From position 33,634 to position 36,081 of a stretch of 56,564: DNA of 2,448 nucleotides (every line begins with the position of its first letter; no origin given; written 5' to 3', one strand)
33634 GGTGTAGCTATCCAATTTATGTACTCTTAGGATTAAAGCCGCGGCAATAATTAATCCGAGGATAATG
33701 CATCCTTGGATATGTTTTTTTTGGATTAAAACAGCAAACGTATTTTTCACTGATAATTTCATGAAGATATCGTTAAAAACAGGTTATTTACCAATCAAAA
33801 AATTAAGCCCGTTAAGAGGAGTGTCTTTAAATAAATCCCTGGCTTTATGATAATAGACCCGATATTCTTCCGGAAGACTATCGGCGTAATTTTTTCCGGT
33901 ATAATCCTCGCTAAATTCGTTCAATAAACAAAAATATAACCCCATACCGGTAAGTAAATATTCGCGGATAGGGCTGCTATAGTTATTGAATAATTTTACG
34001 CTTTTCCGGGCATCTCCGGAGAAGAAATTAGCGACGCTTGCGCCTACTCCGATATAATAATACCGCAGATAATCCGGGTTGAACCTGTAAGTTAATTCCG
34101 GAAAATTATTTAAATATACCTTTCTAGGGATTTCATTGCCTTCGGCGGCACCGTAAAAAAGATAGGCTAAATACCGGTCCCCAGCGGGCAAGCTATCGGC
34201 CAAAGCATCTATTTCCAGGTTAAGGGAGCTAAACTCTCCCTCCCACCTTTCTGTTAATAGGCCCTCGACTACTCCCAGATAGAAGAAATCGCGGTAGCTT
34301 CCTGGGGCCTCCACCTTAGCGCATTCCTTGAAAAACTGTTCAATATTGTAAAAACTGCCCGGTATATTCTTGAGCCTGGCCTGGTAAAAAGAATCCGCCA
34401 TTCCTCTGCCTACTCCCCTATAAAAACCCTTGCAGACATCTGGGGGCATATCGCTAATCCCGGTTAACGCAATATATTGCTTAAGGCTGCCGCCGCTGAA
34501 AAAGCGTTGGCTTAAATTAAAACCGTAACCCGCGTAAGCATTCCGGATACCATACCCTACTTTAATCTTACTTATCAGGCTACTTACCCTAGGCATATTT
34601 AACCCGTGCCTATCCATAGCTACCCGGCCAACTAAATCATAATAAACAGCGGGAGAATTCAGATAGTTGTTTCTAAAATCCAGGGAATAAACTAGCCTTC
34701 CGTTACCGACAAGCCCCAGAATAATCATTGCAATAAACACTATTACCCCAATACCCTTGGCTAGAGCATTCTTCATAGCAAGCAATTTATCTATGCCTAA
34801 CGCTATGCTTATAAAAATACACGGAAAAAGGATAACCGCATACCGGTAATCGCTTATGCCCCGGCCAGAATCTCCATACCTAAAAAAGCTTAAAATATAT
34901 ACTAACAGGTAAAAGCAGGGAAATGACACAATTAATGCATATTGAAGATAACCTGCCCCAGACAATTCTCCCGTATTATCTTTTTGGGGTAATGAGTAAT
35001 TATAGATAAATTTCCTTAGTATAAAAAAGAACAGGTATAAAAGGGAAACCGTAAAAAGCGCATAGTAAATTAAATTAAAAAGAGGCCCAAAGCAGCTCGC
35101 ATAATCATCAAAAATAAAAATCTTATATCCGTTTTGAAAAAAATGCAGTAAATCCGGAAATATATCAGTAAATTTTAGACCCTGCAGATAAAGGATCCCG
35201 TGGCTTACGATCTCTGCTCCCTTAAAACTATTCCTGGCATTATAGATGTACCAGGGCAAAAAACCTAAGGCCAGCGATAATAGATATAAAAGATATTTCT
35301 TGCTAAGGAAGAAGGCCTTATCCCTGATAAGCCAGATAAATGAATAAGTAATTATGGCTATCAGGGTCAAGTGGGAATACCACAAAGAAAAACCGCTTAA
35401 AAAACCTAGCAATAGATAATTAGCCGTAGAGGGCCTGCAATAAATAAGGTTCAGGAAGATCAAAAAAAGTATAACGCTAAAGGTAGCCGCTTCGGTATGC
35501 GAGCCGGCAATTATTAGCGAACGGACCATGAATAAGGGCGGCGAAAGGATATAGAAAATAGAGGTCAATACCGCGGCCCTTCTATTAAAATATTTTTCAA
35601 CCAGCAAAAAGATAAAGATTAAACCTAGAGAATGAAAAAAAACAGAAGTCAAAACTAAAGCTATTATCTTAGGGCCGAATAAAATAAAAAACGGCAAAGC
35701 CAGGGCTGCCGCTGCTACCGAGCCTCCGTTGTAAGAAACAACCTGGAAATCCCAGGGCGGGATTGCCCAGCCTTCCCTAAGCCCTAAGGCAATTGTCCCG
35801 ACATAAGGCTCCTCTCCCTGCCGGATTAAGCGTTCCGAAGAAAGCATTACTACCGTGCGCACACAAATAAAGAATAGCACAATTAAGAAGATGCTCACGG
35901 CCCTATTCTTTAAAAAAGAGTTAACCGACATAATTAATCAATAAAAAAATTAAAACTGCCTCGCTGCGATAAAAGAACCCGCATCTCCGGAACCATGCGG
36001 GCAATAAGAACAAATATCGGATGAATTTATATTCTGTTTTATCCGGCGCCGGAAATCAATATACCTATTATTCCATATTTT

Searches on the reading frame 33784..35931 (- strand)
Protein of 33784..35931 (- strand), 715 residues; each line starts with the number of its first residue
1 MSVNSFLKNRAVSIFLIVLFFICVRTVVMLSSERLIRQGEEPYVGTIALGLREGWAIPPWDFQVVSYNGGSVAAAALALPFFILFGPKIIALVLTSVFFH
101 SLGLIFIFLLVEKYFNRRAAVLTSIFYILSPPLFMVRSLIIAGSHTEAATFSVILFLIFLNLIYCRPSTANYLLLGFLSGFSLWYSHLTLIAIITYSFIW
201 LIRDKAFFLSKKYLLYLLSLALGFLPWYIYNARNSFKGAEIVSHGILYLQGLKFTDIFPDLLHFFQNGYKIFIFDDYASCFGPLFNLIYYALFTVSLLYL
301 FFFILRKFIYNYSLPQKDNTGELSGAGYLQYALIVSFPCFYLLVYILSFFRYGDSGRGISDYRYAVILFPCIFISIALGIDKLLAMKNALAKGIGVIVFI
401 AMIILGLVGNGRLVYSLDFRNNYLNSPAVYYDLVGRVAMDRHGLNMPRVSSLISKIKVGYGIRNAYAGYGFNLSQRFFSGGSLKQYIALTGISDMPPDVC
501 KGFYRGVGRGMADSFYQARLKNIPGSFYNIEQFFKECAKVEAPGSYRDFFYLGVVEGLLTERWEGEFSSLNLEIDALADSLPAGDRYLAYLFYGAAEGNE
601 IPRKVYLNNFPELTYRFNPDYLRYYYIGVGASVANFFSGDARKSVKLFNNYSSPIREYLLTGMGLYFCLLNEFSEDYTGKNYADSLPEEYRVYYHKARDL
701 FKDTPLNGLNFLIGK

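Call 47: search_protein_families(library=pfam, proteins=[window:33784-35931:-], max_evalue=0.0001)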
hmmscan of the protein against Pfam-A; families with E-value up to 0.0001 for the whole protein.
window:33784-35931:- (715 aa): 0 families

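Call 79: search_protein_families(library=pfam, proteins=[window:33784-35931:-], max_evalue=0.01)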
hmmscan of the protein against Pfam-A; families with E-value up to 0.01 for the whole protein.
window:33784-35931:- (715 aa): 1 family
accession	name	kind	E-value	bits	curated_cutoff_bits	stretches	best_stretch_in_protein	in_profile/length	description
PF13231.12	PMT_2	-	0.0011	19.6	26.1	1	80-229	12-159/160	Dolichyl-phosphate-mannose-protein mannosyltransferase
